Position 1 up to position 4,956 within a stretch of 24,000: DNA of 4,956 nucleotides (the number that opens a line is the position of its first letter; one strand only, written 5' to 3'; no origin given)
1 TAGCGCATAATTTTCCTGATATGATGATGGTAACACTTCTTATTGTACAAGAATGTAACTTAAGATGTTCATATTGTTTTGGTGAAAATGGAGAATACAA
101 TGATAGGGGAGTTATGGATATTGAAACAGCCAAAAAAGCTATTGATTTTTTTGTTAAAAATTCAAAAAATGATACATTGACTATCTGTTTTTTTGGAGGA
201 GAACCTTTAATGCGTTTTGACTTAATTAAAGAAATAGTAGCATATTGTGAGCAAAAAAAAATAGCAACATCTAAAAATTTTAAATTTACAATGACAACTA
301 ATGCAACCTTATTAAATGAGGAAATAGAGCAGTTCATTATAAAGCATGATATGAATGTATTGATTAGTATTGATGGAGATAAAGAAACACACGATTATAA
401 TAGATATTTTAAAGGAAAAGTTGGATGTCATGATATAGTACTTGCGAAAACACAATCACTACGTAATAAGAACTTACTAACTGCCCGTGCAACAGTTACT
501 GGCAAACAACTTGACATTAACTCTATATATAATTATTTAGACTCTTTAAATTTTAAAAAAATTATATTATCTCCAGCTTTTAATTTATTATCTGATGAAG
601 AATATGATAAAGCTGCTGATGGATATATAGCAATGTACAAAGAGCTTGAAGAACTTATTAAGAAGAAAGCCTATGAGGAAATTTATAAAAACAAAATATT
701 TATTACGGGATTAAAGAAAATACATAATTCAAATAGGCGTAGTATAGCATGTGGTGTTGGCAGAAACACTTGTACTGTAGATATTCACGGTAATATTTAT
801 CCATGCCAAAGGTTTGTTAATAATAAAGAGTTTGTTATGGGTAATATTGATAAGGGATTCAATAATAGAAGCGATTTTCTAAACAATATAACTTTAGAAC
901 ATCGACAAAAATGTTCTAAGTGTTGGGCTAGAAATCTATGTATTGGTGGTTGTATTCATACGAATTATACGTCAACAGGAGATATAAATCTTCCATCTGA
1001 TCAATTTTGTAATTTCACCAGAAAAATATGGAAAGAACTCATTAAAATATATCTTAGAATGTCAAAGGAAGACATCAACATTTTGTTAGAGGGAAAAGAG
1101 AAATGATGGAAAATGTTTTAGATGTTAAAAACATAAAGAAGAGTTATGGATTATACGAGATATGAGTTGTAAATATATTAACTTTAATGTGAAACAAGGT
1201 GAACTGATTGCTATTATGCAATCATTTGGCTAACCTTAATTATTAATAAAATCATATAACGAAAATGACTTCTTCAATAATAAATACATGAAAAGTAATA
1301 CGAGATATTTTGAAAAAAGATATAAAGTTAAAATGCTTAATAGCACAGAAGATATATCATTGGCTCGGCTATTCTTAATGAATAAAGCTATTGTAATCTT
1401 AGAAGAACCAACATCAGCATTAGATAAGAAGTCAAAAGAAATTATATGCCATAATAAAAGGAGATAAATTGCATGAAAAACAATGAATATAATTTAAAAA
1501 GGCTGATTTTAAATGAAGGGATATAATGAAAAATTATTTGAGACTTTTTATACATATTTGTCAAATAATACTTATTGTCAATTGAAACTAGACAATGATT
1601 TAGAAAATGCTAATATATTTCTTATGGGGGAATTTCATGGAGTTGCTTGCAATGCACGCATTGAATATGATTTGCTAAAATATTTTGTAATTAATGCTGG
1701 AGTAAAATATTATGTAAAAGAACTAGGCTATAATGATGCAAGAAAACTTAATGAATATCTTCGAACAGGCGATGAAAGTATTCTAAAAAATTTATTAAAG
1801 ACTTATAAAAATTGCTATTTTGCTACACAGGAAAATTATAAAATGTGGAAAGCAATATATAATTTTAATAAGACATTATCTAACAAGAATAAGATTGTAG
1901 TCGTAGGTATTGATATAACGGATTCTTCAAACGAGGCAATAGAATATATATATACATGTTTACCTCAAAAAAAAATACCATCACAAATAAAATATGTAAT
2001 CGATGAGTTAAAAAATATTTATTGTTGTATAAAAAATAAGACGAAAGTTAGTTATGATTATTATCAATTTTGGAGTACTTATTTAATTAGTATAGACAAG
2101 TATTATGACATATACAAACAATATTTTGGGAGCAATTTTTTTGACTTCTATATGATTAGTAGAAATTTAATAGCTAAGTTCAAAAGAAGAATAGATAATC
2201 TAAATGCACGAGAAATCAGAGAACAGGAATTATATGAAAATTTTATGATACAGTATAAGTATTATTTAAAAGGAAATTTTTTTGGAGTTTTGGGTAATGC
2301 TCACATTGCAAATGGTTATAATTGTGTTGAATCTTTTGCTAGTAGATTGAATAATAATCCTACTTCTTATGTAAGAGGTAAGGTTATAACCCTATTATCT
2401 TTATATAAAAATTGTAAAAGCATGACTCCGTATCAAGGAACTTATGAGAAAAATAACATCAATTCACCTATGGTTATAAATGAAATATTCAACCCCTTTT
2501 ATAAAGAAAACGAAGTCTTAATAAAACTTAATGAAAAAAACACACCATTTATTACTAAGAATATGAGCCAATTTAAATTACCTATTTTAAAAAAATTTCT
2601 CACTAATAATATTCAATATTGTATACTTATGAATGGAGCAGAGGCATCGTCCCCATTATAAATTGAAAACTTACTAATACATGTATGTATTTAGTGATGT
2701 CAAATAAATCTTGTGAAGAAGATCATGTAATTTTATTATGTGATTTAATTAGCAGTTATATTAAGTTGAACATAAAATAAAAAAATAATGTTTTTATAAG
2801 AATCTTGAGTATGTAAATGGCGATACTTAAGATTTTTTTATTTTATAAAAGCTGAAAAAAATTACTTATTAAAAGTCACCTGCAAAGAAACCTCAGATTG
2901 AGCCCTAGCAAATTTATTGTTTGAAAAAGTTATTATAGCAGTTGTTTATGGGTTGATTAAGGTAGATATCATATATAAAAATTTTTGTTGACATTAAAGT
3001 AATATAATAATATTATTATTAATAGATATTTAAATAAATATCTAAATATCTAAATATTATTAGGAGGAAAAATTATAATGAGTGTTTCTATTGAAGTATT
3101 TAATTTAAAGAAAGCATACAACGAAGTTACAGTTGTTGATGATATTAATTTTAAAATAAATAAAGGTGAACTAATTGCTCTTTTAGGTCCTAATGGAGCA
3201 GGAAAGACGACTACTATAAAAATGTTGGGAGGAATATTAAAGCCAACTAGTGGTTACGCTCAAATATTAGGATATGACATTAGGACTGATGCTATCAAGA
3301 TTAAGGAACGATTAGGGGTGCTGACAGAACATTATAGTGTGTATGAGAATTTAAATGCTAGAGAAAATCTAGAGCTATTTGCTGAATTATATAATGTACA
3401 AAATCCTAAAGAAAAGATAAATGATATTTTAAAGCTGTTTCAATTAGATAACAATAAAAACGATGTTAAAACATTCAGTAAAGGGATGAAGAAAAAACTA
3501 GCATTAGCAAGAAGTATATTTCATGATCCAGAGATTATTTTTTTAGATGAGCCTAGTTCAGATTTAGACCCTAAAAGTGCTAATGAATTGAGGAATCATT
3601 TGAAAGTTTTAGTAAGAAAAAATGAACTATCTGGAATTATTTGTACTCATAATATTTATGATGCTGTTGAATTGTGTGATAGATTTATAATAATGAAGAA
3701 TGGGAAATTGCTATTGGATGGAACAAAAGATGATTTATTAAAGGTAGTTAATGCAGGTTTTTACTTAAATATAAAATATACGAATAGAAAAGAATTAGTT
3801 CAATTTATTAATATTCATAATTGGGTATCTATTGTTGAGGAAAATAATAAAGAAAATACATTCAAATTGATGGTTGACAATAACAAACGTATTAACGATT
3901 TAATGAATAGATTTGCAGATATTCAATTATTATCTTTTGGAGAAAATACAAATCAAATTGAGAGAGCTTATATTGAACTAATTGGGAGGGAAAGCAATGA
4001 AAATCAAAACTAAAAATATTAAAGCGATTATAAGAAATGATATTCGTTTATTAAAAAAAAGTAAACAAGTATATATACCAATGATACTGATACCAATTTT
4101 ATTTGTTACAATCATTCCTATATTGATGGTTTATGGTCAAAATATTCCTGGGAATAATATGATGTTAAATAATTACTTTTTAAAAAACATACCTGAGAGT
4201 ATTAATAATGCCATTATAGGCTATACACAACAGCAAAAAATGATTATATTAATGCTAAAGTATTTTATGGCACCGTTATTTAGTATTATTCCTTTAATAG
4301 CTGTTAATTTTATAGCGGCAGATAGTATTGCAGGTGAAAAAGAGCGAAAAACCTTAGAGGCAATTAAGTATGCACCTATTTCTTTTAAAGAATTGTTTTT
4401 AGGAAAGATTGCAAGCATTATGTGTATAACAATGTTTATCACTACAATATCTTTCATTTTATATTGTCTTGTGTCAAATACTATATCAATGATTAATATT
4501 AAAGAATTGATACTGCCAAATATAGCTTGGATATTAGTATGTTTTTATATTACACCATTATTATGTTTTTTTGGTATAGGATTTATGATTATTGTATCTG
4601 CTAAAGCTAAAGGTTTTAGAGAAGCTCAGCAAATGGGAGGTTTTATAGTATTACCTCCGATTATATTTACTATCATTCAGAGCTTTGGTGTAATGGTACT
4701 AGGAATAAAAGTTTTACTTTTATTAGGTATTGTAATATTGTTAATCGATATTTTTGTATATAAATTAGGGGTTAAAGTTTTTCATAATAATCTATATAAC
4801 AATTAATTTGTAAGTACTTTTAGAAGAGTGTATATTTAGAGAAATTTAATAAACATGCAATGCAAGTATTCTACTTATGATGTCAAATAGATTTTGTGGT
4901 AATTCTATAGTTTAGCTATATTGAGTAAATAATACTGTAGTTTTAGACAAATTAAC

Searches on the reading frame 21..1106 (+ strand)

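Call 59: search_protein_families(library=pfam, proteins=[window:21-1106:+], max_evalue=0.00001)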
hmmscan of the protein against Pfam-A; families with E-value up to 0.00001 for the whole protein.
window:21-1106:+ (361 aa): 2 families
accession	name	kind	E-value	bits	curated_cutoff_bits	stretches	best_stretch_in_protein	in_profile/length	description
PF04055.27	Radical_SAM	-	1.3e-15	58.5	29.5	1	9-153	4-142/166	Radical SAM superfamily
PF13353.11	Fer4_12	-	4.5e-12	46.9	22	1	5-132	8-130/137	4Fe-4S single cluster domain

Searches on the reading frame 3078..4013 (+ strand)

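Call 59: search_protein_families(library=pfam, proteins=[window:3078-4013:+], max_evalue=0.00001)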
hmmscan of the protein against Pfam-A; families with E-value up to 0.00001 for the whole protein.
window:3078-4013:+ (311 aa): 2 families
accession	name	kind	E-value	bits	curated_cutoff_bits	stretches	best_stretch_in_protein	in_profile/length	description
PF00005.33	ABC_tran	-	1.3e-30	107.3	25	1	21-160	2-136/137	ABC transporter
PF13304.12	AAA_21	-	1.1e-09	39.2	27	0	109-190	181-297/304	AAA domain, putative AbiEii toxin, Type IV TA system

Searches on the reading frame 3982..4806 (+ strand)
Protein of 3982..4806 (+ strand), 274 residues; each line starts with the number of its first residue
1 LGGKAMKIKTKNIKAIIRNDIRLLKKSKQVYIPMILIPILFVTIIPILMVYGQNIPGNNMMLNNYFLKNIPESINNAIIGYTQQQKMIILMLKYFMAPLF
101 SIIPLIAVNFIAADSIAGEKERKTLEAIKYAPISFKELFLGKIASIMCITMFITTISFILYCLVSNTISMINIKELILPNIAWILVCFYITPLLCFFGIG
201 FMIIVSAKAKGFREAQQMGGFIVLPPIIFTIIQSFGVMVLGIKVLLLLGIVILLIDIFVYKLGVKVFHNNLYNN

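Call 59: search_protein_families(library=pfam, proteins=[window:3982-4806:+], max_evalue=0.00001)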
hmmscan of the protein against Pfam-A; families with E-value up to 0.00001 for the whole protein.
window:3982-4806:+ (274 aa): 1 family
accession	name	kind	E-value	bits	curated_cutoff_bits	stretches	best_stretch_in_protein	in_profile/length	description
PF12679.13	ABC2_membrane_2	-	2.1e-10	40.8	27.2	1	15-238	2-207/283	ABC-2 family transporter protein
